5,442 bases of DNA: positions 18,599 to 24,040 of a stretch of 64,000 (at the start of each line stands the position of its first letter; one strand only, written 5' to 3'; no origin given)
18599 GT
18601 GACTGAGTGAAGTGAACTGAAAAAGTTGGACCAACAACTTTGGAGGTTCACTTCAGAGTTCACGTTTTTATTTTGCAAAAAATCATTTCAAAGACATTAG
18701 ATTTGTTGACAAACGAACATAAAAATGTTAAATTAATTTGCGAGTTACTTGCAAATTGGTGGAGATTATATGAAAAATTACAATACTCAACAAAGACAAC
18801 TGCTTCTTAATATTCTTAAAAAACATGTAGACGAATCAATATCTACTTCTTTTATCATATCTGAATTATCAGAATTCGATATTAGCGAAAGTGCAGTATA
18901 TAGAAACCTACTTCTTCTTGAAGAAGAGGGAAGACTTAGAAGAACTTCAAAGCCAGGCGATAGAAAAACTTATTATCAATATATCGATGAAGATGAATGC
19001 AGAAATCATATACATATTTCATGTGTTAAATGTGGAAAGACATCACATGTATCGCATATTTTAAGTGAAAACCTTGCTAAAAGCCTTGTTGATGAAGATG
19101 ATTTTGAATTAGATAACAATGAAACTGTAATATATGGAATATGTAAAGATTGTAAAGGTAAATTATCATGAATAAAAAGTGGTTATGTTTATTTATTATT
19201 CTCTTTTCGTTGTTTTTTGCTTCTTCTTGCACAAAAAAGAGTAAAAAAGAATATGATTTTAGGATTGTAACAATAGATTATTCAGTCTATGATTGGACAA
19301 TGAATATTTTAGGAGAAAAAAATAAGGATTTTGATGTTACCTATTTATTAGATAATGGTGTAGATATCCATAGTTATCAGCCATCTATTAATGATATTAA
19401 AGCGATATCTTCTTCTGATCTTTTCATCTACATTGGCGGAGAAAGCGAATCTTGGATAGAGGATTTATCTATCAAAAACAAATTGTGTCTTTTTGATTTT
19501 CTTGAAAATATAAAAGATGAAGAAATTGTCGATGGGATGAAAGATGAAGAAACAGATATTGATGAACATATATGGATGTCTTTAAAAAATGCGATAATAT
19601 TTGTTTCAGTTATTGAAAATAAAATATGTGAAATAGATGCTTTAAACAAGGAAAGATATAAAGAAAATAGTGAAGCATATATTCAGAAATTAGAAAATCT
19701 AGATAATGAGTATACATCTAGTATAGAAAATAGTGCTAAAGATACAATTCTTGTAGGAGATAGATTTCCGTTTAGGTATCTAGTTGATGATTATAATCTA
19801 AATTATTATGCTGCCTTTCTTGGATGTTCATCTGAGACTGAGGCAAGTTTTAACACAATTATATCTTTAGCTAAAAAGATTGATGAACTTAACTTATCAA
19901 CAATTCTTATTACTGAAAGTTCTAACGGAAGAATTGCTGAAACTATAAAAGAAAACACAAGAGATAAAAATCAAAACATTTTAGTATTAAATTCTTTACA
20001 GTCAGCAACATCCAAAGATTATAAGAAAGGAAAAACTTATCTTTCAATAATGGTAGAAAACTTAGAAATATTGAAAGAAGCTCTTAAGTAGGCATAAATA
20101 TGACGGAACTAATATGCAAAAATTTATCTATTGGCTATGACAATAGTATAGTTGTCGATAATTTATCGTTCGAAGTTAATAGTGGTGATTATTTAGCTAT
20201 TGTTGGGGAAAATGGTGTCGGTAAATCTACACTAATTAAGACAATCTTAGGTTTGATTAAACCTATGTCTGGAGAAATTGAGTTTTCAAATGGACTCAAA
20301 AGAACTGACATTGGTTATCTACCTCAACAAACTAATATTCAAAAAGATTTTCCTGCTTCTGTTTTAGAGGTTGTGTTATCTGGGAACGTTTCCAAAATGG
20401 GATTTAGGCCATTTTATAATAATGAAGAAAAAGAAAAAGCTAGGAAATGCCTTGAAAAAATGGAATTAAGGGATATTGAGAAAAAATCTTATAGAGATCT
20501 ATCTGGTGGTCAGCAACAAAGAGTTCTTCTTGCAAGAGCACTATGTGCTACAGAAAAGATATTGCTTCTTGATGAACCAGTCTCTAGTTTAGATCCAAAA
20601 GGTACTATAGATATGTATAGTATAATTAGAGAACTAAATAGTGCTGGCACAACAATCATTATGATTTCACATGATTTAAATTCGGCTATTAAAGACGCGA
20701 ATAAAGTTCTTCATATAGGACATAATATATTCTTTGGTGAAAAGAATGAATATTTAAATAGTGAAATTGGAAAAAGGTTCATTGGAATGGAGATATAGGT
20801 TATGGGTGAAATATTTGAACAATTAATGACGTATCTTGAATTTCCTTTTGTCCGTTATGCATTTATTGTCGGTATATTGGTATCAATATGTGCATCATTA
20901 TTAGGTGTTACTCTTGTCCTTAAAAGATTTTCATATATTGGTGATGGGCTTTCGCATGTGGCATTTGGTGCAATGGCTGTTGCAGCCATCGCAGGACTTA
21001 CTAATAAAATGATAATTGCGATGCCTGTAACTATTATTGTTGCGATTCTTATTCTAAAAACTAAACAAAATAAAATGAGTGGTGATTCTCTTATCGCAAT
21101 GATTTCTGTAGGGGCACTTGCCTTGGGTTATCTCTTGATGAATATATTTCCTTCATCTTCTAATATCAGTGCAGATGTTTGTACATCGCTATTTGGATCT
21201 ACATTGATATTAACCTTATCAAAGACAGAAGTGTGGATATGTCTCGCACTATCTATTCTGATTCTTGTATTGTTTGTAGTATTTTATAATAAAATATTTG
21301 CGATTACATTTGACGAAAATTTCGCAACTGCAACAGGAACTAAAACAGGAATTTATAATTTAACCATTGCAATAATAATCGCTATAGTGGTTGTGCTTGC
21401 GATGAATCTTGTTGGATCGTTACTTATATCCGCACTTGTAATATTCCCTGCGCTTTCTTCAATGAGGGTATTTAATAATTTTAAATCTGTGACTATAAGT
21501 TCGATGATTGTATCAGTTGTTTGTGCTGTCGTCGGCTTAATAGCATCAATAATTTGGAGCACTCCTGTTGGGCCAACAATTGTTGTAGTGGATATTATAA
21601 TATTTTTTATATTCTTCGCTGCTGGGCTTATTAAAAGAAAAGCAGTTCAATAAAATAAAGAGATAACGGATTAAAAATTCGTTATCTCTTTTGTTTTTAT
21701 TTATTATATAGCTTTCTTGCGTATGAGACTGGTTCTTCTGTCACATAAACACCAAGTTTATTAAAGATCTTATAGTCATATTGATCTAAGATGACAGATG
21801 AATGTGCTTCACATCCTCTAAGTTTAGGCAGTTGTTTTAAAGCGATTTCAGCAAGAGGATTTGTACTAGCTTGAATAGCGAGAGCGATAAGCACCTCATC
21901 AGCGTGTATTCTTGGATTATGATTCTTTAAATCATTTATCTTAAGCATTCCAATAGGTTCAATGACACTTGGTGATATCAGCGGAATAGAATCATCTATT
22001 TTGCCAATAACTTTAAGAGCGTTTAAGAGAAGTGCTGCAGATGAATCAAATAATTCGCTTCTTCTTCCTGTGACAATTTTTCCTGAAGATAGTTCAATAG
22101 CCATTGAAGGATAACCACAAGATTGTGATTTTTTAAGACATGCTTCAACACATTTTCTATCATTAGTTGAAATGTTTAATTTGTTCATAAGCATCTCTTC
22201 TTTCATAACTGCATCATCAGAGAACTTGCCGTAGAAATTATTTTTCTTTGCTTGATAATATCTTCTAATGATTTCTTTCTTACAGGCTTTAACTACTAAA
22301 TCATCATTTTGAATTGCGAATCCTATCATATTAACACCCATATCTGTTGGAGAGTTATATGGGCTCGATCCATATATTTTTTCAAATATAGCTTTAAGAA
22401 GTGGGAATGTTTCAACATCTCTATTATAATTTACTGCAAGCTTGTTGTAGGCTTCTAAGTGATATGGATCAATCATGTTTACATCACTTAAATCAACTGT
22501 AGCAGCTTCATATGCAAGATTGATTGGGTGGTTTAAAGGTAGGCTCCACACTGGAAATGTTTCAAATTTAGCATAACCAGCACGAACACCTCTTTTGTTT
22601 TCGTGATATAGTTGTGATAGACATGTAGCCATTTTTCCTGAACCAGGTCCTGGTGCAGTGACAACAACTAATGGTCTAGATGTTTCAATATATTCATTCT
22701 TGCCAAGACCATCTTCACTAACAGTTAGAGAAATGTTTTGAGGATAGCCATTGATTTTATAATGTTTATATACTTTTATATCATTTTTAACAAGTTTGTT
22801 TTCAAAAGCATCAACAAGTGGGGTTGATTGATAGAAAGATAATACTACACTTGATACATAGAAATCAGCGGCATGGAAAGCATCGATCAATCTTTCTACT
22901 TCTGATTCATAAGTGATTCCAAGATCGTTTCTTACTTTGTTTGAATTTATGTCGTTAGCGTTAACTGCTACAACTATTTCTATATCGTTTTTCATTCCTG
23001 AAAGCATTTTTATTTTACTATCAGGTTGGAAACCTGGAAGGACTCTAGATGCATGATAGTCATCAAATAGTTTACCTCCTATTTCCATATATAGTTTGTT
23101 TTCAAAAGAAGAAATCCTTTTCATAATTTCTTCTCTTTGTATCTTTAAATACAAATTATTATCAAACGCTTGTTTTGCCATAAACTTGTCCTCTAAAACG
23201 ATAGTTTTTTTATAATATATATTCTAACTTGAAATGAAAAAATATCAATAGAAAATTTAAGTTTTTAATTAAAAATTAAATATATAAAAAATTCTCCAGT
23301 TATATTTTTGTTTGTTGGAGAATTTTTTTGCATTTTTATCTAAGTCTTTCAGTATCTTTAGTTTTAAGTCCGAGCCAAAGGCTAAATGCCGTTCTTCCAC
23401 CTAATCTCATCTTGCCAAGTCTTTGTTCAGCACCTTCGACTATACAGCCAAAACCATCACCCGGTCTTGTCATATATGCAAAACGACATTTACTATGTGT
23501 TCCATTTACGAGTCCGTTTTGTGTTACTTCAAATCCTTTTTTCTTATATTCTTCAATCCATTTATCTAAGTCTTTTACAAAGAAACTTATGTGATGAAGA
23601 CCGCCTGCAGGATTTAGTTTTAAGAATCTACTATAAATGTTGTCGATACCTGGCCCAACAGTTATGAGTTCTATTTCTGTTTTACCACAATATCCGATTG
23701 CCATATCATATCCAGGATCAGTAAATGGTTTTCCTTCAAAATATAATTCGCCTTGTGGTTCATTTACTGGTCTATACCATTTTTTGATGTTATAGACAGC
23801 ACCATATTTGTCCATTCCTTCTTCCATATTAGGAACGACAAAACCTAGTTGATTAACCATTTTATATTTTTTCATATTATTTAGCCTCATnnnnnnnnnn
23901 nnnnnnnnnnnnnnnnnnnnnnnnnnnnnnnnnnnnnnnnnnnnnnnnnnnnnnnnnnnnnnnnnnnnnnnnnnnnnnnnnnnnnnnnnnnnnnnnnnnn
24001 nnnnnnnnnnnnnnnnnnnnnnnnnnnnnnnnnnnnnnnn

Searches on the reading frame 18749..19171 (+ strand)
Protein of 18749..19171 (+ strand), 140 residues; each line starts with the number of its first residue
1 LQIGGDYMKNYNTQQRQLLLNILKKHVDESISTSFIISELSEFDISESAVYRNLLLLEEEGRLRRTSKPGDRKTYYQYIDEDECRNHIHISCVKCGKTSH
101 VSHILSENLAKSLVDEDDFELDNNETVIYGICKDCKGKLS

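Call 24: search_protein_families(library=pfam, proteins=[window:18749-19171:+], max_evalue=0.001)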
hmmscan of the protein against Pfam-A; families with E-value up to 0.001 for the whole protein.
window:18749-19171:+ (140 aa): 1 family
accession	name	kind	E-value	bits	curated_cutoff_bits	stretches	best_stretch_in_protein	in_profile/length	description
PF01475.25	FUR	-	9.5e-14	52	23.1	1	12-125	6-117/121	Ferric uptake regulator family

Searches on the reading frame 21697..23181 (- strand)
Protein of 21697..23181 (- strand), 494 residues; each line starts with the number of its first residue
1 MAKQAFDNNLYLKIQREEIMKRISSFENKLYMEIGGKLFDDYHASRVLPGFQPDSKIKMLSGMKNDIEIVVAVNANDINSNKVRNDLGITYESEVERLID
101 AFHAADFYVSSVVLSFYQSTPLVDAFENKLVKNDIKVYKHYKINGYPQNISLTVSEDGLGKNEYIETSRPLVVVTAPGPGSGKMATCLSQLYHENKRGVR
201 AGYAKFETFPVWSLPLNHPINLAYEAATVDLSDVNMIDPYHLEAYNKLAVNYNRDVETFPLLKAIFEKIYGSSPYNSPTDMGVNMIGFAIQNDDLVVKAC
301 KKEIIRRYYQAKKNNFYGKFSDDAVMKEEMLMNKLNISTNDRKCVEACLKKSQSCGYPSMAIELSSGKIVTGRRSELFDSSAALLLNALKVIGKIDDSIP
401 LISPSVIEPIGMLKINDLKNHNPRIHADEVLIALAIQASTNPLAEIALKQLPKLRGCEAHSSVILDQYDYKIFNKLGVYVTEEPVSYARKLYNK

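Call 24: search_protein_families(library=pfam, proteins=[window:21697-23181:-], max_evalue=0.001)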
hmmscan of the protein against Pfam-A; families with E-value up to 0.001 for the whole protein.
window:21697-23181:- (494 aa): 2 families
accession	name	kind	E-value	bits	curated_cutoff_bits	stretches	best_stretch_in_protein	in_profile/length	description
PF08903.17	DUF1846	-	1.3e-165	550.6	27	1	5-335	2-332/333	Domain of unknown function DUF1846, N-terminal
PF20921.3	DUF1846_C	-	2.7e-57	193.2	27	1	340-492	1-153/153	Domain of unknown function DUF1846, C-terminal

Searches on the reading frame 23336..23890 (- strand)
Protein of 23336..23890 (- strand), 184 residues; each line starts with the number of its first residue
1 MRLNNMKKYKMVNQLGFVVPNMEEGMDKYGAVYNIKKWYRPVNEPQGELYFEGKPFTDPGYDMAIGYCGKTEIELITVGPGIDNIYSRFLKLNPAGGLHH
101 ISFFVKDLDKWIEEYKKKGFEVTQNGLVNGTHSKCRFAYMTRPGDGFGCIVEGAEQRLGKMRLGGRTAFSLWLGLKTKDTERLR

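Call 24: search_protein_families(library=pfam, proteins=[window:23336-23890:-], max_evalue=0.001)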
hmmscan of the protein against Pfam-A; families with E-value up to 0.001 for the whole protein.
window:23336-23890:- (184 aa): 1 family
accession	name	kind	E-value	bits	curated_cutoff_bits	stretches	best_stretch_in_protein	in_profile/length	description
PF13669.12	Glyoxalase_4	-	1.8e-14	54.4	27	1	13-139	1-109/109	Glyoxalase/Bleomycin resistance protein/Dioxygenase superfamily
